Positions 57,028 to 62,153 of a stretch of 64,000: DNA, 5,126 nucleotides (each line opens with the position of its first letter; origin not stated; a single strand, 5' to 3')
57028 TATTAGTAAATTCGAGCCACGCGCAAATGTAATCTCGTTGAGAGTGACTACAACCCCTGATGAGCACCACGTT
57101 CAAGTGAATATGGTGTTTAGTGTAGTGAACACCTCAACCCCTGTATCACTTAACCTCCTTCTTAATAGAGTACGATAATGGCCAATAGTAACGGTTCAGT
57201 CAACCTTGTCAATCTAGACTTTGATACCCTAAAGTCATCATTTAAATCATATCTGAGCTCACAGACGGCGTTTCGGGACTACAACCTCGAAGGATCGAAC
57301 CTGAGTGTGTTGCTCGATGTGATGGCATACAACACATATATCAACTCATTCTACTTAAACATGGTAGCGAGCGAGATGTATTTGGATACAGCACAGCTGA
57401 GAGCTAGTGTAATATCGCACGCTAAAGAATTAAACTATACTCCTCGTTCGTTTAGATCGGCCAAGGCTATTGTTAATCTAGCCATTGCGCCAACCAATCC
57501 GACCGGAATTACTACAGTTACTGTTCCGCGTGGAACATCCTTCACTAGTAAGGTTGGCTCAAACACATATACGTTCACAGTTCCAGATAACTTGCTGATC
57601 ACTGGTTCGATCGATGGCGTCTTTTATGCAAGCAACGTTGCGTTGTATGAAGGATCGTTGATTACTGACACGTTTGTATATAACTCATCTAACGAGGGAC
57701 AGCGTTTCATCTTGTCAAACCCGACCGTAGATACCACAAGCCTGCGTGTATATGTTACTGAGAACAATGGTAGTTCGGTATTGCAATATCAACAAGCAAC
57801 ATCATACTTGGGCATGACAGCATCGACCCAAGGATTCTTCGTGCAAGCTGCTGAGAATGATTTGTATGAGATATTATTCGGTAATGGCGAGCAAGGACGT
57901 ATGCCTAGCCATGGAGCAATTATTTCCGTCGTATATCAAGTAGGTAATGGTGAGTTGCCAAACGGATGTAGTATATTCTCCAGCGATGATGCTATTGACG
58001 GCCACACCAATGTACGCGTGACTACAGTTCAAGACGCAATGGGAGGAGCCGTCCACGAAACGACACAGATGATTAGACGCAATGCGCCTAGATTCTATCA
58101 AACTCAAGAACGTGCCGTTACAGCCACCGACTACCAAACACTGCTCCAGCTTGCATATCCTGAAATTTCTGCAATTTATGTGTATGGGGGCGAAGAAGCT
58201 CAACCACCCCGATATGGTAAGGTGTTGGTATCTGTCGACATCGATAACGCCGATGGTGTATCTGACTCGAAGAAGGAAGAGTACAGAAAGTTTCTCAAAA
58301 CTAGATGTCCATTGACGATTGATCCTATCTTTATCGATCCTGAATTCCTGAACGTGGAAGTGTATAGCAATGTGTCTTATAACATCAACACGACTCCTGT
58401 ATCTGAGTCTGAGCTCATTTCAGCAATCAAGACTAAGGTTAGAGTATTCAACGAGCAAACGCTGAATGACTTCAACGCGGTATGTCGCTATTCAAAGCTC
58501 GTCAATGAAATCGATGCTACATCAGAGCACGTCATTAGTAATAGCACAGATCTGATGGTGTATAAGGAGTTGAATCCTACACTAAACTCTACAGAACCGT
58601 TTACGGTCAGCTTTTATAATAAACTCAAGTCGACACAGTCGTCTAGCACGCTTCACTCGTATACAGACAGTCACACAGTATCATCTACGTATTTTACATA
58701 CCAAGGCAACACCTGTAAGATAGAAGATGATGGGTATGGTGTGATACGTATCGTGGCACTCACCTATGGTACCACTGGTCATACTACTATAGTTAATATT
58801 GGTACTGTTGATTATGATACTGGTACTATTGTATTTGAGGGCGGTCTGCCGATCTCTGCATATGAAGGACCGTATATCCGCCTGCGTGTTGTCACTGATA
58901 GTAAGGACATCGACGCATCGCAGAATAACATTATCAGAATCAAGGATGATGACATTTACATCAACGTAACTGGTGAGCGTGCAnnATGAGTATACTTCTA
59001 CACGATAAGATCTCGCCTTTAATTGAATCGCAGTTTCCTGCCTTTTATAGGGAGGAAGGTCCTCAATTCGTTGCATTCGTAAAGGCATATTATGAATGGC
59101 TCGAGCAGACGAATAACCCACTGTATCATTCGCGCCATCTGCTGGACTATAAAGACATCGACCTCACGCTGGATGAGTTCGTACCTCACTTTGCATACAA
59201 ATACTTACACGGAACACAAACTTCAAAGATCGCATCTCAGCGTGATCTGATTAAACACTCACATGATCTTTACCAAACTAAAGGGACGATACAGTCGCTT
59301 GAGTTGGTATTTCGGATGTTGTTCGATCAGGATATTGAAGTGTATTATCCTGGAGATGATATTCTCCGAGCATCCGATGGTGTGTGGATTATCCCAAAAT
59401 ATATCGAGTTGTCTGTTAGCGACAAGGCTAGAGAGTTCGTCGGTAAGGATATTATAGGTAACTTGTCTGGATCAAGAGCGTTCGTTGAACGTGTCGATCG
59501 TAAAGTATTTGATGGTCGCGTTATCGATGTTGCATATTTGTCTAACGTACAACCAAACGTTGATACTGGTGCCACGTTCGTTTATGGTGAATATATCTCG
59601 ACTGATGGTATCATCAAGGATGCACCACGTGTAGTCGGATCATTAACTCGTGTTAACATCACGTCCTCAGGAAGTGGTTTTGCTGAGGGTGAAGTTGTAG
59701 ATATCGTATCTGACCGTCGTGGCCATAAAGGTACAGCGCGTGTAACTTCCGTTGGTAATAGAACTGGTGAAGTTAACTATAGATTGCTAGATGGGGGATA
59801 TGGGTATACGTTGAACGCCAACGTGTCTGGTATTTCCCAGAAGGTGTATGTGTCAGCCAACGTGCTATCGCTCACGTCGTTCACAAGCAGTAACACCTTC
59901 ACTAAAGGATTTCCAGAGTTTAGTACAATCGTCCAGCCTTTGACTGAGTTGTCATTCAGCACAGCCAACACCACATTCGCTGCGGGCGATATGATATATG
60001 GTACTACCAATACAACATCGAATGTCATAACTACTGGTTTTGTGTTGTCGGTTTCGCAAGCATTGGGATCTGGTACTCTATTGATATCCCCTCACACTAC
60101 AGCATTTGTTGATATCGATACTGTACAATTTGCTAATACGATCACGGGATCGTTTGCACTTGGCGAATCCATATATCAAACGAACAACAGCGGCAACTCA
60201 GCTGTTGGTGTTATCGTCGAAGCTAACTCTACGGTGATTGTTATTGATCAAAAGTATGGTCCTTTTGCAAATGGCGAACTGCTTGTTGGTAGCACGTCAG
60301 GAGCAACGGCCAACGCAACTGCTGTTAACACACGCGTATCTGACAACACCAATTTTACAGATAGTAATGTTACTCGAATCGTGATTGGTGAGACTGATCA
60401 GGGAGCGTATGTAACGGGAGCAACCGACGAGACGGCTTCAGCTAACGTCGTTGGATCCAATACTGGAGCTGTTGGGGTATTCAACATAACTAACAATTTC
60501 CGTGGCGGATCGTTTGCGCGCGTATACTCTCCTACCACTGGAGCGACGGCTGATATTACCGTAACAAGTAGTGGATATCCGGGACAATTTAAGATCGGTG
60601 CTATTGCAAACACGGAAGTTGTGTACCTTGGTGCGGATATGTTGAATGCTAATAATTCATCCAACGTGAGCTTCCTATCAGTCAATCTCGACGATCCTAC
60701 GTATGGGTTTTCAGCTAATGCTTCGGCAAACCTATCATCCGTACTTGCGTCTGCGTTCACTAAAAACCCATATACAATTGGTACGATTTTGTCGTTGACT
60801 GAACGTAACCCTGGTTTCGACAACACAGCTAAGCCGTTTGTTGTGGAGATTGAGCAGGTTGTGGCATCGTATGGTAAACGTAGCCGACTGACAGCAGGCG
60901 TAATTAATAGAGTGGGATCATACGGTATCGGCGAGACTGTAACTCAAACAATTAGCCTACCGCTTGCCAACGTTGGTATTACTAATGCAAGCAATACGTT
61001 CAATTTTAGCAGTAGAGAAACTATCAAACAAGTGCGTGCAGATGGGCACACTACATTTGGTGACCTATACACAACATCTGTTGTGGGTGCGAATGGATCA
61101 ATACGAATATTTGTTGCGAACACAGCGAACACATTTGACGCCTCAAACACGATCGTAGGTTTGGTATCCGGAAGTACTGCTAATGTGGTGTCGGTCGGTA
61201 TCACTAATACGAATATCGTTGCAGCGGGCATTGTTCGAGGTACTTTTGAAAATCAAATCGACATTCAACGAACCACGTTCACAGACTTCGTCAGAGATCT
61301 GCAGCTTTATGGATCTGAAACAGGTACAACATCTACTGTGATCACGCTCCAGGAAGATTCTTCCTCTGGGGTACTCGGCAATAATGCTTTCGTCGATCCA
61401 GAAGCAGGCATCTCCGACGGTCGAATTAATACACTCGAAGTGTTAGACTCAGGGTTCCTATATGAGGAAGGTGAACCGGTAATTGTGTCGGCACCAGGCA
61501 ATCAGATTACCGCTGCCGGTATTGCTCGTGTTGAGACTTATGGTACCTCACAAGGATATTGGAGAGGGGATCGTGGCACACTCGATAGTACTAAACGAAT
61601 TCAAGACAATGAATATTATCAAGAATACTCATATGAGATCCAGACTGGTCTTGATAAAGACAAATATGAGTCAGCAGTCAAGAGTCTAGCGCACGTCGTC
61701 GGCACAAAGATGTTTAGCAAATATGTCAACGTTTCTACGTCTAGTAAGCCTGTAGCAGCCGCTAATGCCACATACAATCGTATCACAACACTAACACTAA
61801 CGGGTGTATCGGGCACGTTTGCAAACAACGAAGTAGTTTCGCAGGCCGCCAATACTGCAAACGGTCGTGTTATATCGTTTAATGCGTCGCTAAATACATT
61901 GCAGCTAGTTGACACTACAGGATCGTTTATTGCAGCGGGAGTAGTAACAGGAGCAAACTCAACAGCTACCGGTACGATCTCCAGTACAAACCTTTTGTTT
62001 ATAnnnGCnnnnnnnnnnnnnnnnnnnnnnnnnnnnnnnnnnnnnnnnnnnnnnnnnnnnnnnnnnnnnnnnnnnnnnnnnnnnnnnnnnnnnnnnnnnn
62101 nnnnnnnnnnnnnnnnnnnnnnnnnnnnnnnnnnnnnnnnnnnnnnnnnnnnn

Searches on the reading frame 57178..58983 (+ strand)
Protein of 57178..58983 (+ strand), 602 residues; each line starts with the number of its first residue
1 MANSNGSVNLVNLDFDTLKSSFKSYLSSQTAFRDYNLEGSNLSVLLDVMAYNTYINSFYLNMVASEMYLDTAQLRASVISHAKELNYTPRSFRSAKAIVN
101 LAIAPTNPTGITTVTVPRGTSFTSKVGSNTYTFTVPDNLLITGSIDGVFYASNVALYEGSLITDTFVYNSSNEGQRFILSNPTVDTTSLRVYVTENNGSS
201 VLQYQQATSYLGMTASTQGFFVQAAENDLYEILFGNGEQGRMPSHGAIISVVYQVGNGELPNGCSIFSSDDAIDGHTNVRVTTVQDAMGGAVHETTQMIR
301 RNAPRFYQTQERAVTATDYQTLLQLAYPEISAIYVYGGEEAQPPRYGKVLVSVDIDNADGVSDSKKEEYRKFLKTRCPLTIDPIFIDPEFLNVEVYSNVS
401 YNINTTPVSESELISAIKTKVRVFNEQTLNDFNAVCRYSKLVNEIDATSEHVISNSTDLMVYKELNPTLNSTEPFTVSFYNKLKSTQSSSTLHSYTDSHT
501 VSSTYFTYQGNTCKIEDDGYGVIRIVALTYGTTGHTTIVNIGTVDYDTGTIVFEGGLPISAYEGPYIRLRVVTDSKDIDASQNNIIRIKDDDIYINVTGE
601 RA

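Call 16: search_protein_families(library=phrogs, proteins=[window:57178-58983:+], max_evalue=0.00001)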
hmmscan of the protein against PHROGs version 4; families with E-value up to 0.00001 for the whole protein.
window:57178-58983:+ (602 aa): 4 families
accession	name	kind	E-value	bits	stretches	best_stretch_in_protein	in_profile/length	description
phrog_219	-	tail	3.8e-157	525.4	1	8-595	4-586/598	baseplate wedge subunit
phrog_10646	-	tail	3e-15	56.3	1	6-107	24-126/1142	baseplate wedge subunit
phrog_1369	-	tail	9.4e-11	42.1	1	54-341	43-318/489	baseplate protein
phrog_6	-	tail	3.4e-10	40.2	1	12-463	69-384/548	baseplate wedge subunit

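Call 25: search_dna_similar(query=window:57178-58983:+, collection=phages, mode=protein, max_rows=25)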
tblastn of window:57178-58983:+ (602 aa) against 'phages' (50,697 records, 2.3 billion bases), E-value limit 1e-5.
Records with a match: 2442; places in all: 2449; records where one place covers at least 80% of the query: 1817.
Best place of each record, by identity: <60% 2442.
By first word of the organism name: Escherichia 634; Synechococcus 374; Klebsiella 316; Salmonella 192; Vibrio 126; Shigella 89; Aeromonas 79; Acinetobacter 71; Cyanophage 61; Enterobacter 59; and 53 more.
By host as written in the record: - 445; Escherichia coli 269; Klebsiella pneumoniae 110; Synechococcus 107; Synechococcus sp. 38; Escherichia coli O157:H7 35; Salmonella enterica 29; Synechococcus sp. WH7803 28; and 535 more.
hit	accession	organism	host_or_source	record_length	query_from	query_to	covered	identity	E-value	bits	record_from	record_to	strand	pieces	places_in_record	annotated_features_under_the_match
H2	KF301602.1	Caulobacter phage Cr30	Caulobacter crescentus CB15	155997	1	602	100%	40.0%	2e-133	436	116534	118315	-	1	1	baseplate wedge | structural protein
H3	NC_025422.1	Caulobacter phage Cr30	Caulobacter crescentus CB15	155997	1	602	100%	40.0%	2e-133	436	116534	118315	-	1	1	baseplate wedge subunit (x2)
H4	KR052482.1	Sinorhizobium phage phiN3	Sinorhizobium meliloti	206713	13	599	98%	37.6%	3e-113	378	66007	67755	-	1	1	baseplate wedge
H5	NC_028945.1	Sinorhizobium phage phiN3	Sinorhizobium meliloti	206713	13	599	98%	37.6%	3e-113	378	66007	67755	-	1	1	baseplate wedge subunit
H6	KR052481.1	Sinorhizobium phage phiM19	Sinorhizobium meliloti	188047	13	599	98%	37.4%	1e-112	376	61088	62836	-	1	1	baseplate wedge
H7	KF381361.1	Sinorhizobium phage phiM12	Sinorhizobium meliloti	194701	13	599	98%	37.4%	1e-112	376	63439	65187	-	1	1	baseplate wedge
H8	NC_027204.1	Sinorhizobium phage phiM12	Sinorhizobium meliloti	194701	13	599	98%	37.4%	1e-112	376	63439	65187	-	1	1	baseplate wedge subunit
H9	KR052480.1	Sinorhizobium phage phiM7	Sinorhizobium meliloti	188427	13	599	98%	37.3%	1e-112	376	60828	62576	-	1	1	baseplate wedge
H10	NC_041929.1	Sinorhizobium phage phiM7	Sinorhizobium meliloti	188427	13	599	98%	37.3%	1e-112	376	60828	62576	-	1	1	baseplate wedge subunit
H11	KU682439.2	Stenotrophomonas phage vB_SmaS-DLP_6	Stenotrophomonas maltophilia D1571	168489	2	602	100%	36.0%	2e-108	364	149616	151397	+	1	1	baseplate wedge protein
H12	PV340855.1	Synechococcus phage Sf-FR1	Synechococcus sp. WH8102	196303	12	580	95%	36.1%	1e-88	306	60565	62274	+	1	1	baseplate wedge protein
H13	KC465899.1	Pelagibacter phage HTVC008M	Candidatus Pelagibacter ubique HTCC1062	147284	4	600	99%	34.2%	2e-96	329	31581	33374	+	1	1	baseplate wedge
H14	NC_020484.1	Pelagibacter phage HTVC008M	Candidatus Pelagibacter ubique HTCC1062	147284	4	600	99%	34.2%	2e-96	329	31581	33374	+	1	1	baseplate wedge subunit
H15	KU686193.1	Synechococcus phage S-CAM1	Synechococcus sp.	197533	3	583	97%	34.3%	7e-85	295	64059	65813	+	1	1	baseplate wedge subunit (x2)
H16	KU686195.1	Synechococcus phage S-CAM1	Synechococcus sp.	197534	3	583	97%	34.3%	7e-85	295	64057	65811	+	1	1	baseplate wedge subunit (x2)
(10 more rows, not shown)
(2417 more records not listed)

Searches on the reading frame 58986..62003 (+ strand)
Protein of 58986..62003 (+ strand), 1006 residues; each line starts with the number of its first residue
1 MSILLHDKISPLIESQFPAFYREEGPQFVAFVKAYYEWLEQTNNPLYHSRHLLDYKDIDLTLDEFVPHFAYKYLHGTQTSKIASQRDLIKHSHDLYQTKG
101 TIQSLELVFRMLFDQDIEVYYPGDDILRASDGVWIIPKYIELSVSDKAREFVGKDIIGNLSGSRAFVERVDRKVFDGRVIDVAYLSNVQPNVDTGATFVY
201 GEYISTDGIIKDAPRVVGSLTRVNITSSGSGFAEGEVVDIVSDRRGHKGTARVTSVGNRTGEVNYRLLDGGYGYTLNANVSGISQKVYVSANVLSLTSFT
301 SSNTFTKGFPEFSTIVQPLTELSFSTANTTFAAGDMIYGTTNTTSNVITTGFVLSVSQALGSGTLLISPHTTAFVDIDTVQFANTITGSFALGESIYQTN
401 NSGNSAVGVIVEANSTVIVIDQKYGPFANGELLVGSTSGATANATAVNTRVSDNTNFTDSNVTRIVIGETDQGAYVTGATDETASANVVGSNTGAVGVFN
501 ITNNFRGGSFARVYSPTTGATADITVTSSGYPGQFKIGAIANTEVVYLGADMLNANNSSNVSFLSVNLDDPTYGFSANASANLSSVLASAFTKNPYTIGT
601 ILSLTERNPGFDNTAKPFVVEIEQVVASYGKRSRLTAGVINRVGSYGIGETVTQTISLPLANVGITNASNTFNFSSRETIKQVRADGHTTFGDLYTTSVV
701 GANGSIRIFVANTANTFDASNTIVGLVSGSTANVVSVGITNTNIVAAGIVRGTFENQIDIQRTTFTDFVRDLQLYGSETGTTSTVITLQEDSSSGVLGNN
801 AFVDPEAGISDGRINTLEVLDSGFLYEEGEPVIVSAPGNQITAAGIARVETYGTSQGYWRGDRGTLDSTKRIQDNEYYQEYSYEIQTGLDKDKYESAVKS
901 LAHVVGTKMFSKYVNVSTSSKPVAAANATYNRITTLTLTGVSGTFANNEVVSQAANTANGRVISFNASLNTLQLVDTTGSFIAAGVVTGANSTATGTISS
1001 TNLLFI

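Call 16: search_protein_families(library=phrogs, proteins=[window:58986-62003:+], max_evalue=0.00001)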
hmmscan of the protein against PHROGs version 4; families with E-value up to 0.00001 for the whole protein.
window:58986-62003:+ (1006 aa): 8 families
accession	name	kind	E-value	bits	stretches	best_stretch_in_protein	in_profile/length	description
phrog_17744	-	tail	1.6e-163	546.9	2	3-739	5-631/765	baseplate wedge subunit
phrog_26741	-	unknown function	3.3e-40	139.3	2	8-151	4-148/497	-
phrog_4406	-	head and packaging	1.5e-21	75.9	3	7-60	5-58/3231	virion structural protein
phrog_2885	-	tail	4.1e-17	60.9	2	849-966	2388-2506/4179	baseplate wedge subunit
phrog_3465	-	connector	4e-16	59.2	1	49-191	129-262/978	head closure Hc2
phrog_701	-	head and packaging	2.3e-08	31.2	1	85-136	687-738/6136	virion structural protein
phrog_38653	-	tail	3.7e-07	29.7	0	13-132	268-386/903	baseplate wedge subunit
phrog_460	-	connector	5.4e-07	29.6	0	756-1002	183-342/385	head closure Hc2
